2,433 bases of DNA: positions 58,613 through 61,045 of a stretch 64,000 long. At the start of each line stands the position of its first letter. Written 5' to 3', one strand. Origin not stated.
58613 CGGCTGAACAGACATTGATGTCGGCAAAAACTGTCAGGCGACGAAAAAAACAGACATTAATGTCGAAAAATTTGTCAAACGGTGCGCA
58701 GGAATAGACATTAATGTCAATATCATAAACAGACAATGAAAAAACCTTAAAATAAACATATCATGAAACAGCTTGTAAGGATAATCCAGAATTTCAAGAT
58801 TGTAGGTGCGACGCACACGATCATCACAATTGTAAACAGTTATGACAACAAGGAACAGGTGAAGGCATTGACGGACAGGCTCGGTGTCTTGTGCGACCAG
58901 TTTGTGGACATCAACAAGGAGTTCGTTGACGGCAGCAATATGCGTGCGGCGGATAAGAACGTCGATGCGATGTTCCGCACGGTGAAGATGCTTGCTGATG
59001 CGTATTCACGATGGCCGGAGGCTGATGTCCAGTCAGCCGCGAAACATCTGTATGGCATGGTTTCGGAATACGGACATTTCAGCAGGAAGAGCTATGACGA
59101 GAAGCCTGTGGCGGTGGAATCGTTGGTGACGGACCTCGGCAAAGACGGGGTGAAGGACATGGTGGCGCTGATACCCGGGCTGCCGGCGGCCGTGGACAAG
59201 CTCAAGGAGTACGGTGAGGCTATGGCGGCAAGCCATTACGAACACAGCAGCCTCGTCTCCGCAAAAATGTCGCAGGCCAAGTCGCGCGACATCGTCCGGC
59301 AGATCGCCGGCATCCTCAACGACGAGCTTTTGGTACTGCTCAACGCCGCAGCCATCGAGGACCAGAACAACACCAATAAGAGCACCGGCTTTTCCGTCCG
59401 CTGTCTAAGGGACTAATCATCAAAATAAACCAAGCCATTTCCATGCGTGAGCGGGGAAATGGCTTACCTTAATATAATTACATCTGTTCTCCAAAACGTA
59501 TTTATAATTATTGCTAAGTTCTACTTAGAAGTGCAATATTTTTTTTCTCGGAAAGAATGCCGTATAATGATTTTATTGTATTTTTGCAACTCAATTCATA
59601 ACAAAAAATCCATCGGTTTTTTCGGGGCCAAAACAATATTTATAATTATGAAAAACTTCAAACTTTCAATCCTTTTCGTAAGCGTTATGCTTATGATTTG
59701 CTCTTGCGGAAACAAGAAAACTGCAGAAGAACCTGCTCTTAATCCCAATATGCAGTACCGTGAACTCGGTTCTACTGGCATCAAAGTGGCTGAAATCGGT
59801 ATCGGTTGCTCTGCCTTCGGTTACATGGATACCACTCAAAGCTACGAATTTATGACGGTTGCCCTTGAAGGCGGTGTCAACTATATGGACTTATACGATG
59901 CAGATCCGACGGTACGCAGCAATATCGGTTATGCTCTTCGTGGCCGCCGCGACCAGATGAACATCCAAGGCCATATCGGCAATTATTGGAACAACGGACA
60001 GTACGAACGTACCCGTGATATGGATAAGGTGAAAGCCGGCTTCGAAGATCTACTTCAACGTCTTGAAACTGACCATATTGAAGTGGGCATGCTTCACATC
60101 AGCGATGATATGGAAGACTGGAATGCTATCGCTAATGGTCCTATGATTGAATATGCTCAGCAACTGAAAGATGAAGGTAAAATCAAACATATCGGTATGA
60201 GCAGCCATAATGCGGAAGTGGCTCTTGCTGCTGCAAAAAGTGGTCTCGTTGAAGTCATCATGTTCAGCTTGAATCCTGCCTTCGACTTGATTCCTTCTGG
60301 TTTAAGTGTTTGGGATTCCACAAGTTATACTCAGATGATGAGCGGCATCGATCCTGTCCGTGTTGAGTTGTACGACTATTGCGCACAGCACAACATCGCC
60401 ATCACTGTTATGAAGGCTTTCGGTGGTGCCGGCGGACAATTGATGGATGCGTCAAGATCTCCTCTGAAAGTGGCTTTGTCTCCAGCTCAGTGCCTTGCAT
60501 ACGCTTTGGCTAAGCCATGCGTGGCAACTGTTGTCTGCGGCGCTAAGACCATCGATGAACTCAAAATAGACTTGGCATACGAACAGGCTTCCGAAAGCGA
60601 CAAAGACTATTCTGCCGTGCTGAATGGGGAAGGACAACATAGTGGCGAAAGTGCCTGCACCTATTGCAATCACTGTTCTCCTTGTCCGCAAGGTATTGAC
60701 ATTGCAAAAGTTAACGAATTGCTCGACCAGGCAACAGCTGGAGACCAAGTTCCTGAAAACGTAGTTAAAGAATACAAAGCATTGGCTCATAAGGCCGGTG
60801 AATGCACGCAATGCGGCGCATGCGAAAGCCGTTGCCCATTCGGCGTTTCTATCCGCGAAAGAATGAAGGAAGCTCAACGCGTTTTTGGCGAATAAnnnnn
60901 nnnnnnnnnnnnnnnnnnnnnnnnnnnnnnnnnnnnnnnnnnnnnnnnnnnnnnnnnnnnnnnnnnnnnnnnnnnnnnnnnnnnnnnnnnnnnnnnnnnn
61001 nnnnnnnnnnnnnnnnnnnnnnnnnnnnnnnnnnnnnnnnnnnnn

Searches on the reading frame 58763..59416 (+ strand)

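Call 84: search_protein_families(library=pfam, proteins=[window:58763-59416:+], max_evalue=0.001)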
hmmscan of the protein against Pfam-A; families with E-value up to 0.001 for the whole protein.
window:58763-59416:+ (217 aa): 1 family
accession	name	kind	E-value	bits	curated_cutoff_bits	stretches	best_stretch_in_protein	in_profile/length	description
PF19775.4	DUF6261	-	3.1e-14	53.6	27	1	59-199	3-140/154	Family of unknown function (DUF6261)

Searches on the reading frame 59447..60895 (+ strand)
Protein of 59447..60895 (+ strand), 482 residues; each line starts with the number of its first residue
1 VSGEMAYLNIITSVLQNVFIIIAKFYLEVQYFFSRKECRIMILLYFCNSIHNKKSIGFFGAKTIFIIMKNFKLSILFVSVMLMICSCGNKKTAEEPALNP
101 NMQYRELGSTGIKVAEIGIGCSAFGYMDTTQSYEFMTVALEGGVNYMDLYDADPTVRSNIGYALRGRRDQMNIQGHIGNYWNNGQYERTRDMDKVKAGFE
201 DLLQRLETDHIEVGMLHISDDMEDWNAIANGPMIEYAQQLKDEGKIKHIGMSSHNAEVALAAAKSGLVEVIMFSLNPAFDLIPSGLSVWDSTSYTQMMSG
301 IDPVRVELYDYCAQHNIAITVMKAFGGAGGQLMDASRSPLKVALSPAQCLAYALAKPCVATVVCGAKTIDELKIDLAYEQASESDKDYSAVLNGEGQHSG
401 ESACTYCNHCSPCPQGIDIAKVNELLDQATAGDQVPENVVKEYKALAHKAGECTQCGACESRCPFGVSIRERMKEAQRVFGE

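Call 84: search_protein_families(library=pfam, proteins=[window:59447-60895:+], max_evalue=0.001)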
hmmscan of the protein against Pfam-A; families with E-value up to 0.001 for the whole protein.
window:59447-60895:+ (482 aa): 5 families
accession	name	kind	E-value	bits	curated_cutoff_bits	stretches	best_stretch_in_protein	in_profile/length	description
PF00248.27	Aldo_ket_red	-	1.2e-15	57.9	24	1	116-327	1-194/291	Aldo/keto reductase family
PF13534.11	Fer4_17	-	4.1e-06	27.7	22.2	1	403-467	1-60/61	4Fe-4S dicluster domain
PF13746.11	Fer4_18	-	1.7e-05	25.4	27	0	445-473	53-81/114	4Fe-4S dicluster domain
PF13183.11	Fer4_8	-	1.9e-05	25.5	27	1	402-467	3-68/68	4Fe-4S dicluster domain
PF13187.11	Fer4_9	-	2.4e-05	24.7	27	1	403-465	1-49/52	4Fe-4S dicluster domain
